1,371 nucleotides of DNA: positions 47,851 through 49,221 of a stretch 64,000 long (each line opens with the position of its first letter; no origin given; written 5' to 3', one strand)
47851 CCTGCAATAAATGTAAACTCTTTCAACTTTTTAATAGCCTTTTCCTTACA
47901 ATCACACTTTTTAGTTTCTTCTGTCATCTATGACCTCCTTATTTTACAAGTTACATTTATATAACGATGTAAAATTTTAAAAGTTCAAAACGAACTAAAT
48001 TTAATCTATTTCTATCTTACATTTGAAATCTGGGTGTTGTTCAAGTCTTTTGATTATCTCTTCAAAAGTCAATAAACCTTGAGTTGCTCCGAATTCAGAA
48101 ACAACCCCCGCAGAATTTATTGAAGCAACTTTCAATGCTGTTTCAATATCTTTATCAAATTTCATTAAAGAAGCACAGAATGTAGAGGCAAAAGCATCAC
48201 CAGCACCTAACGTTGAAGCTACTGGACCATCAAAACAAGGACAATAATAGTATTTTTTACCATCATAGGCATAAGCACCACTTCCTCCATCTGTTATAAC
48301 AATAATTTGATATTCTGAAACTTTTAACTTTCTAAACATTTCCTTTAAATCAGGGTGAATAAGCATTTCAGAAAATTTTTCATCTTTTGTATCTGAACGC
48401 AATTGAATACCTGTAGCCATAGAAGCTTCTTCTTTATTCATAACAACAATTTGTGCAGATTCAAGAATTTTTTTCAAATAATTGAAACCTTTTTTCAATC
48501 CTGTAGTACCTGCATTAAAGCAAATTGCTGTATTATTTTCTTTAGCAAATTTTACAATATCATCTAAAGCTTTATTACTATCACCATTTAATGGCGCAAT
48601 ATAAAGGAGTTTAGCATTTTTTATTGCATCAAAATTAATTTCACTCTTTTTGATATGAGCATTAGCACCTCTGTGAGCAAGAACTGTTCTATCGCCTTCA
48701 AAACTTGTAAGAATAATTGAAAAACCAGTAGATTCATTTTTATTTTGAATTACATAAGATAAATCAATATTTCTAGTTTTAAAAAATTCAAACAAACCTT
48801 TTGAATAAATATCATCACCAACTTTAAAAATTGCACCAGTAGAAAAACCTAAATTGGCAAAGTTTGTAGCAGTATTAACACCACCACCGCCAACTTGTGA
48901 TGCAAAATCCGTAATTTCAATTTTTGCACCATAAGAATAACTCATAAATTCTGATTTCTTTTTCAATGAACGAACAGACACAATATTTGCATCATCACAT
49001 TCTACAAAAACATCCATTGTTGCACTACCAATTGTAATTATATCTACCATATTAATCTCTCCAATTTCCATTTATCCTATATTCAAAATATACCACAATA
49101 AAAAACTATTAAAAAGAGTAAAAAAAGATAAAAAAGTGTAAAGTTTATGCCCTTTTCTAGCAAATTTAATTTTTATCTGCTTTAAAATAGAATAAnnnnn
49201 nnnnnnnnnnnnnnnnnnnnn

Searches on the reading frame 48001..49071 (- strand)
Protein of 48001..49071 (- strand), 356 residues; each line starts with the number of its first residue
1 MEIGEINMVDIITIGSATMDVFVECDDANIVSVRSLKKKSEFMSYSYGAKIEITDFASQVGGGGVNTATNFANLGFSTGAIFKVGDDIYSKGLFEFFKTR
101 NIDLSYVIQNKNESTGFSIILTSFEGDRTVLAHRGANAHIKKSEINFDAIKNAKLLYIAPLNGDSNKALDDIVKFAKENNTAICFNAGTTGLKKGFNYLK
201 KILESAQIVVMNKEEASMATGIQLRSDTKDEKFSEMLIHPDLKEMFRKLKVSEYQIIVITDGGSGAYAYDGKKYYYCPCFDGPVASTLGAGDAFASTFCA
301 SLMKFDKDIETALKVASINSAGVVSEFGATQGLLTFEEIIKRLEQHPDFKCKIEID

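Call 34: search_protein_families(library=pfam, proteins=[window:48001-49071:-], max_evalue=0.001)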
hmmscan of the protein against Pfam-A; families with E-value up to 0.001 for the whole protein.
window:48001-49071:- (356 aa): 1 family
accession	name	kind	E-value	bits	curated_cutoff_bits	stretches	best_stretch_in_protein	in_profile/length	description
PF00294.29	PfkB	-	6.8e-44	150.8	25.8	1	47-332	22-298/302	pfkB family carbohydrate kinase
